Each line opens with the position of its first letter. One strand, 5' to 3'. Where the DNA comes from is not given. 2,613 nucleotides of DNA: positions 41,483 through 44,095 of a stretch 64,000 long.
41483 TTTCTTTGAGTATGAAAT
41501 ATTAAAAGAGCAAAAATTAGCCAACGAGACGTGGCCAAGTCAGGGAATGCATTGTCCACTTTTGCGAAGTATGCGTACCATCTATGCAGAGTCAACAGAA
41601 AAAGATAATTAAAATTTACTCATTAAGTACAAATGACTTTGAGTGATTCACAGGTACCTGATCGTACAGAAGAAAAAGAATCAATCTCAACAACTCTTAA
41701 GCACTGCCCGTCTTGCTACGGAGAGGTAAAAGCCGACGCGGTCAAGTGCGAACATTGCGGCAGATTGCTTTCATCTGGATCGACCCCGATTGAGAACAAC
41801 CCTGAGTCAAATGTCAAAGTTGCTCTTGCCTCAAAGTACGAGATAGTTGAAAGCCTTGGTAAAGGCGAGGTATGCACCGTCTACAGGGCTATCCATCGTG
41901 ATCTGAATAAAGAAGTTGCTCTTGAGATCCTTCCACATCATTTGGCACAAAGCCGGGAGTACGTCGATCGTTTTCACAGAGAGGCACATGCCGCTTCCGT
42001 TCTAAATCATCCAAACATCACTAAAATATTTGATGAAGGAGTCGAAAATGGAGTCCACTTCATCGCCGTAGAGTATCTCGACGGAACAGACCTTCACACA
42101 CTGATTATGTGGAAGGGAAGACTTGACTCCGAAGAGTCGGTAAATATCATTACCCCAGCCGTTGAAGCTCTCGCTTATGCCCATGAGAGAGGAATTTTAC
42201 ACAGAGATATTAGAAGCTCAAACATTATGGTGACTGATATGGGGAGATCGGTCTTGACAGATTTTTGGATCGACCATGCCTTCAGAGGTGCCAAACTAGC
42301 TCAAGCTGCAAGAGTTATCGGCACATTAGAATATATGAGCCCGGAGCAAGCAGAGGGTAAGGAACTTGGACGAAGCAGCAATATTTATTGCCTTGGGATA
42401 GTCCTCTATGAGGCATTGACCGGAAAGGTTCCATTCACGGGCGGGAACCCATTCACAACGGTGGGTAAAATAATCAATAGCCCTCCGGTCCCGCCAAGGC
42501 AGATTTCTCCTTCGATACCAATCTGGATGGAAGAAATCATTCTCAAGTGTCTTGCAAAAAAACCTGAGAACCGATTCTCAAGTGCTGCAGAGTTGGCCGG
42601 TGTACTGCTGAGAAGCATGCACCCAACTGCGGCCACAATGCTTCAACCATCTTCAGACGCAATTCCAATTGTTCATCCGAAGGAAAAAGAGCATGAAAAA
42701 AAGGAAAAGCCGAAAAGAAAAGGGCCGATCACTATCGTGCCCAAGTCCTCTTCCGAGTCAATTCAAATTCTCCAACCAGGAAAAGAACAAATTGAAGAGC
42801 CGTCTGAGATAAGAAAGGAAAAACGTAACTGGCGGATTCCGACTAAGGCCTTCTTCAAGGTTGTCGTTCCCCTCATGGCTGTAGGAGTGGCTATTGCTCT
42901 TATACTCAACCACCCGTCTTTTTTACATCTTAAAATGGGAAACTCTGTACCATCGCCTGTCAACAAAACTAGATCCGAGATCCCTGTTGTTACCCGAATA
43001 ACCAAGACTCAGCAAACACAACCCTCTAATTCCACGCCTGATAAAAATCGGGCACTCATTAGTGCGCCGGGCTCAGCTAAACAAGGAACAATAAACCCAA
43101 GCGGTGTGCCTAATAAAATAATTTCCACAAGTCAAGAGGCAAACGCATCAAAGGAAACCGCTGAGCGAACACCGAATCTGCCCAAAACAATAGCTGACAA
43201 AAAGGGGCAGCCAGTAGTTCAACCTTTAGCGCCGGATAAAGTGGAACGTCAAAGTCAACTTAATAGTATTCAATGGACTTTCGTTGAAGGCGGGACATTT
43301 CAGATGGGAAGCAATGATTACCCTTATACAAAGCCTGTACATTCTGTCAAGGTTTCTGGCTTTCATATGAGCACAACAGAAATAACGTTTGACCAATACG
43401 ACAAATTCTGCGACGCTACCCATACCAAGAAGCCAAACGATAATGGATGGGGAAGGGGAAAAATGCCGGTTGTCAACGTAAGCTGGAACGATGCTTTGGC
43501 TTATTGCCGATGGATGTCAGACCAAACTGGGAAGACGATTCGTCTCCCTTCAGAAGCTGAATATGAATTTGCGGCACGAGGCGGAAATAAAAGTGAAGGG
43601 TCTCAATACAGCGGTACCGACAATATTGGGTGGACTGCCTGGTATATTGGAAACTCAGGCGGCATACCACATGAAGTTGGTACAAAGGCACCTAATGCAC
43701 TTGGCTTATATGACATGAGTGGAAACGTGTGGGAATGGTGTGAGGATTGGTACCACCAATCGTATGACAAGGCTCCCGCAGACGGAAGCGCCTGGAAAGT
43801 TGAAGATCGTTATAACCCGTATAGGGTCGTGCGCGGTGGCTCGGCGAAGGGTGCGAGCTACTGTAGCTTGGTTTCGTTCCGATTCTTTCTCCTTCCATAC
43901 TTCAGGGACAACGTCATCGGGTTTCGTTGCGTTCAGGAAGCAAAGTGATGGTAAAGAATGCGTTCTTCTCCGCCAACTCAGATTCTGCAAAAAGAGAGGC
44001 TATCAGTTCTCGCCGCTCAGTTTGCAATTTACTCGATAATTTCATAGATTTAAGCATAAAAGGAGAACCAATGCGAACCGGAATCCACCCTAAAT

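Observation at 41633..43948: Receptor-like zinc-ribbon / kinase / TM / FGE-sulfatase fusion whose kinase domain looks catalytically dead (predicted pseudokinase)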

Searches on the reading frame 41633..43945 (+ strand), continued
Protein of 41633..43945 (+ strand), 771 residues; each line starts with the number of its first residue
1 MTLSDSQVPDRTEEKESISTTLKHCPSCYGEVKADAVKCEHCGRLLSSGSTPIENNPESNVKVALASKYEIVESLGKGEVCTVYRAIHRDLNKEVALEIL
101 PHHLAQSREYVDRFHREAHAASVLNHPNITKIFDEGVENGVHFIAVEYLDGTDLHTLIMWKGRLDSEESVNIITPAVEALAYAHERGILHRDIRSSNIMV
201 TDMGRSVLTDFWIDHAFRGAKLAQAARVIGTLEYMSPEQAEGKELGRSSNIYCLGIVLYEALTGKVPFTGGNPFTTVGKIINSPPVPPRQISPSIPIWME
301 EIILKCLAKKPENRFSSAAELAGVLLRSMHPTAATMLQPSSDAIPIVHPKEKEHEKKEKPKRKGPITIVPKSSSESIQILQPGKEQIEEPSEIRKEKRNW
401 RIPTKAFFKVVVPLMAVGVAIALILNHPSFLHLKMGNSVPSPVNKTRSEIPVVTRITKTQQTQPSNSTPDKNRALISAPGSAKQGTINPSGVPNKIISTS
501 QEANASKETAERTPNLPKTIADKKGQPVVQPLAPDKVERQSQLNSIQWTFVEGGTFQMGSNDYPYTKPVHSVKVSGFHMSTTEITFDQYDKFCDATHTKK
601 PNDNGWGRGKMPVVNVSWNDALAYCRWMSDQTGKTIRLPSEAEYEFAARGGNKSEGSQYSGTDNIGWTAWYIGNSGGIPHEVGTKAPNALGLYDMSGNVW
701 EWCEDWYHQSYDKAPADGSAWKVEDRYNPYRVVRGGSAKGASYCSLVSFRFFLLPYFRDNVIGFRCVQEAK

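Call 60: fold_search(model_id=the predicted structure, library=pdb)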
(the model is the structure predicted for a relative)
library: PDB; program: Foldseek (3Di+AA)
matches with E <= 10: 2000; with E <= 0.001: 2000
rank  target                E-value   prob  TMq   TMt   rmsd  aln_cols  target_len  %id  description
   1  3oro                  8.7e-25  1.00  0.31  0.85   3.0       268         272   35  Mycobacterium tuberculosis PknB kinase domain L33D mutant (crystal form 4) (released 2010-12-15)
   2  5u94                  1.0e-24  1.00  0.32  0.91   3.0       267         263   35  Crystal structure of the Mycobacterium tuberculosis PASTA kinase PknB in complex with the potential theraputic kinase in (released 2017-12-20)
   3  6b2p                  4.0e-24  1.00  0.31  0.92   1.7       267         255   34  Dual Inhibition of the Essential Protein Kinases A and B in Mycobacterium tuberculosis (released 2018-02-14)
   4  6i2p_A                5.0e-24  1.00  0.31  0.84   3.8       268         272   35  Crystal structure of the Mycobacterium tuberculosis PknB kinase domain (L33E mutant) in complex with its substrate Gar (released 2019-05-22)
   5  6i2p_B                5.3e-24  1.00  0.31  0.86   3.4       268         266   34  Crystal structure of the Mycobacterium tuberculosis PknB kinase domain (L33E mutant) in complex with its substrate Gar (released 2019-05-22)
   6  3orp                  1.1e-23  1.00  0.31  0.84   2.8       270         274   34  Mycobacterium tuberculosis PknB kinase domain L33D mutant (crystal form 5) (released 2010-12-15)
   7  3ori_A                1.4e-23  1.00  0.31  0.87   3.0       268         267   35  Mycobacterium tuberculosis PknB kinase domain L33D mutant (crystal form 1) (released 2010-12-15)
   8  1o6y                  2.5e-23  1.00  0.31  0.91   2.9       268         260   34  Catalytic domain of PknB kinase from Mycobacterium tuberculosis (released 2003-01-30)
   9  3ork                  4.8e-23  1.00  0.31  0.83   2.5       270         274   33  Mycobacterium tuberculosis PknB kinase domain L33D mutant (crystal form 2) (released 2010-12-15)
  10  3ort                  5.4e-23  1.00  0.30  0.82   2.9       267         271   33  Mycobacterium tuberculosis PknB kinase domain L33D mutant (crystal form 6) (released 2010-12-15)
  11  3orm                  5.7e-23  1.00  0.31  0.87   3.0       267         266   35  Mycobacterium tuberculosis PknB kinase domain D76A mutant (released 2010-12-15)
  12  2fum_A                7.9e-23  1.00  0.32  0.91   3.4       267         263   35  Catalytic domain of protein kinase PknB from Mycobacterium tuberculosis in complex with mitoxantrone (released 2006-08-01)
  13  3f61                  8.4e-23  1.00  0.31  0.84   2.5       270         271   33  Crystal Structure of M. tuberculosis PknB Leu33Asp/Val222Asp double mutant in complex with ADP (released 2008-12-02)
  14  3f69_B                9.3e-23  1.00  0.32  0.84   4.1       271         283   34  Crystal structure of the Mycobacterium tuberculosis PknB mutant kinase domain in complex with KT5720 (released 2008-12-02)
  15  2fum_D                9.9e-23  1.00  0.31  0.91   2.1       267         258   34  Catalytic domain of protein kinase PknB from Mycobacterium tuberculosis in complex with mitoxantrone (released 2006-08-01)
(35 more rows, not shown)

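Call 67: search_protein_families(library=padloc, proteins=[window:41633-43945:+], max_evalue=0.001)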
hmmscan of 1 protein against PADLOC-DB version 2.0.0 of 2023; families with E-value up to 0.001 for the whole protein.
window:41633-43945:+ (771 aa): 34 families (the best 25 are shown)
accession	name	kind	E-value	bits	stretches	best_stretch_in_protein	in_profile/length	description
PDLC04061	PD-T4-6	-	9.3e-90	300.5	1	59-541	8-492/510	-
PDLC04060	PD-T4-6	-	6e-82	274.1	1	64-464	5-386/486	-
PDLC04042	PD-T4-6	-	5.8e-78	260.5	1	65-331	7-275/292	-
PDLC04053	PD-T4-6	-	1.2e-77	259.4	1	66-340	8-283/311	-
PDLC04057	PD-T4-6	-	3.7e-73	245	1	64-328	5-270/443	-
PDLC04054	PD-T4-6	-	4.4e-72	241.4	1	67-374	10-313/347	-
PDLC04039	PD-T4-6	-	8.5e-71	237.3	1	57-326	5-273/458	-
PDLC04043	PD-T4-6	-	3.1e-70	235.5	1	64-496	12-399/452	-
PDLC04047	PD-T4-6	-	8.4e-70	233.4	1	63-334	6-278/327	-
PDLC04052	PD-T4-6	-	2.6e-65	219.5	1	64-446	6-363/496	-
PDLC04041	PD-T4-6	-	1.1e-64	217.3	1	57-334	18-298/443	-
PDLC04040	PD-T4-6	-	5.1e-63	211.6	1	75-339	2-276/547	-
PDLC04048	PD-T4-6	-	8.9e-63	210.8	1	65-332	8-276/354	-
PDLC04138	mad6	-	1.7e-54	183.8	1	62-355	46-340/659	mads_6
PDLC04064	PD-T4-6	-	9.4e-53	177.5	1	58-321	11-273/369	-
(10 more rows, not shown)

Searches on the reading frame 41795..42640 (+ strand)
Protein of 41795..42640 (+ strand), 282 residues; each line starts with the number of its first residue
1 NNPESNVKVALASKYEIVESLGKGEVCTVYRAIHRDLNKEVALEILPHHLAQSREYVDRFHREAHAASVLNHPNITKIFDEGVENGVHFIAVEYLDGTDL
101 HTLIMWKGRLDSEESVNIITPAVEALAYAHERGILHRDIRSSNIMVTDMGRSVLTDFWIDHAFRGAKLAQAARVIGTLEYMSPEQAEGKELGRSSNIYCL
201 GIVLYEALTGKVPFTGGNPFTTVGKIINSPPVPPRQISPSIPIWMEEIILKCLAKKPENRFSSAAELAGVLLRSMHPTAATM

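Call 33: search_protein_representatives(protein=window:41795-42640:+)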
Query: 282 residues. Proteins with E-value up to 0.001 (for the whole library): 1124643; up to 1e-10: 783872; up to 1e-30: 242500. The best 150 are listed.
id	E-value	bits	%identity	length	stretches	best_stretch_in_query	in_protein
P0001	1.2e-184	628.3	100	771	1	1-282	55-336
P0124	1.7e-154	529.4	35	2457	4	13-271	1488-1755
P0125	1.6e-141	486.9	30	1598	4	13-271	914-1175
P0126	8.3e-140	481.3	29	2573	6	14-268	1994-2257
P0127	1.2e-138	477.4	31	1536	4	13-277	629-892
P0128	1.4e-135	467.4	29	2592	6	11-271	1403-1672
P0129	1.2e-126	438.1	34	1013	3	12-273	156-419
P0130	4.6e-123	426.4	34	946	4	8-271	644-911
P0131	2.4e-121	420.7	30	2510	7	14-272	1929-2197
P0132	1.8e-113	394.9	35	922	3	14-275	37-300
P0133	3.6e-113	393.9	33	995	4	10-279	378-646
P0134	1.6e-112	391.8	34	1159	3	14-271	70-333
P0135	1.8e-112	391.6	32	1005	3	14-269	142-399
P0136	2.5e-107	374.8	33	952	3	12-273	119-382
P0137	5.2e-107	373.7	32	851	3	21-273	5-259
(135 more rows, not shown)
